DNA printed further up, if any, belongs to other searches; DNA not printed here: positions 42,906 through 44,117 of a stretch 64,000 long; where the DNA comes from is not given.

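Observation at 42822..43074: miaA is preceded by a duplicated copy of its own start, which now forms an 11-codon uORF, and by a GC-rich alternative-hairpin leader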

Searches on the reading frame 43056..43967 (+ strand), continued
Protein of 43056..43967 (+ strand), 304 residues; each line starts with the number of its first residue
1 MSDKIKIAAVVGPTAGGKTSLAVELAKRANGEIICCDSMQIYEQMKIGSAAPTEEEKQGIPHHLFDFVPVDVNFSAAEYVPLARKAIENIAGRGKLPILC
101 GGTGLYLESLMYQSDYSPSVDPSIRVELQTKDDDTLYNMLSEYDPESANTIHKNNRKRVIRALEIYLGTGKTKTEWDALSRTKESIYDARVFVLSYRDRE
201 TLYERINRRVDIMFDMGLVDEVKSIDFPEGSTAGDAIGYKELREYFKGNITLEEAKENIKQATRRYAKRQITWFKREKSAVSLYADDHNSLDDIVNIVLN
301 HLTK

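Call 59: find_encoding_contigs(protein=P0010, flank=3000, max_places=5)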
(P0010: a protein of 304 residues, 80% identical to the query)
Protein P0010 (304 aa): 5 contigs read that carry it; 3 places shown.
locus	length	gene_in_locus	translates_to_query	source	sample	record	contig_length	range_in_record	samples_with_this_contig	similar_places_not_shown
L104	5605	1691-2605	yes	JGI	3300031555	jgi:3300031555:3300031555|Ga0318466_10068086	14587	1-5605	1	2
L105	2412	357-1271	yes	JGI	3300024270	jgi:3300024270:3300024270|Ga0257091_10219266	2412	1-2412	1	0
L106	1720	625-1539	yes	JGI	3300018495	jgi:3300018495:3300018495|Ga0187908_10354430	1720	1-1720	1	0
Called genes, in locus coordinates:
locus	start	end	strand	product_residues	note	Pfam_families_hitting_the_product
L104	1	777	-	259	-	?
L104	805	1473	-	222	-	PF00440:TetR_N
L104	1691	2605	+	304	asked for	PF01745:IPT, PF01715:IPPT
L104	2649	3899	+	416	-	PF26018:BSH_RND_rel, PF26012:HH_RND_rel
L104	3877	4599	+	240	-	PF01168:Ala_racemase_N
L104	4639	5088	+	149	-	PF04472:SepF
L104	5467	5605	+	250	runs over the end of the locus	PF17774:YlmH_RBD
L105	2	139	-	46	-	?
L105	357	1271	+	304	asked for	PF01745:IPT, PF01715:IPPT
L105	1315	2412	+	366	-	?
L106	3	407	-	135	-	?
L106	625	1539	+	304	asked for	PF01745:IPT, PF01715:IPPT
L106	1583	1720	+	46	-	?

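Call 70: find_encoding_contigs(protein=P0011, flank=3000, max_places=3)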
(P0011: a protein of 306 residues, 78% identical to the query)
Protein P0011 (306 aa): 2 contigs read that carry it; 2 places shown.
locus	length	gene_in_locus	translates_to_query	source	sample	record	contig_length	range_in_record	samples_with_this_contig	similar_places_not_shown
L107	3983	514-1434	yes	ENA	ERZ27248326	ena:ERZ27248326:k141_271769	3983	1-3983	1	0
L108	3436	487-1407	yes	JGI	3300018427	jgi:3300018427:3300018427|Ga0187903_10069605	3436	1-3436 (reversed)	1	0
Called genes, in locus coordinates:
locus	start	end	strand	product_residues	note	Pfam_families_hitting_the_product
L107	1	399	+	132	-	?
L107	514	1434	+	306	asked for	PF01745:IPT, PF01715:IPPT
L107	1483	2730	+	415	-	PF26018:BSH_RND_rel, PF26011:Beta-barrel_RND_rel (faint), PF26012:HH_RND_rel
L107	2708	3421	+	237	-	PF01168:Ala_racemase_N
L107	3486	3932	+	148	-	PF04472:SepF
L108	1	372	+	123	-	?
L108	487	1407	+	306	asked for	PF01745:IPT, PF01715:IPPT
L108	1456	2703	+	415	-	PF26018:BSH_RND_rel, PF26011:Beta-barrel_RND_rel (faint), PF26012:HH_RND_rel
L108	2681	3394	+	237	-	PF01168:Ala_racemase_N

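Call 71: find_encoding_contigs(protein=P0013, flank=3000, max_places=3)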
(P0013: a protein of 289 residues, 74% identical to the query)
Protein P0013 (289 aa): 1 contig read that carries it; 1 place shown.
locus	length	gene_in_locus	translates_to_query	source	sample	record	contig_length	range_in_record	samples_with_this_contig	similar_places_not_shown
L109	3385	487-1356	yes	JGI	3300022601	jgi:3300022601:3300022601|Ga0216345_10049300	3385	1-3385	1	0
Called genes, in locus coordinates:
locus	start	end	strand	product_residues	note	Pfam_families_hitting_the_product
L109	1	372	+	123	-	?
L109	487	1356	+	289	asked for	PF01745:IPT, PF01715:IPPT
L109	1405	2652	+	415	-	PF26018:BSH_RND_rel, PF26011:Beta-barrel_RND_rel (faint), PF26012:HH_RND_rel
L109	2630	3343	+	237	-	PF01168:Ala_racemase_N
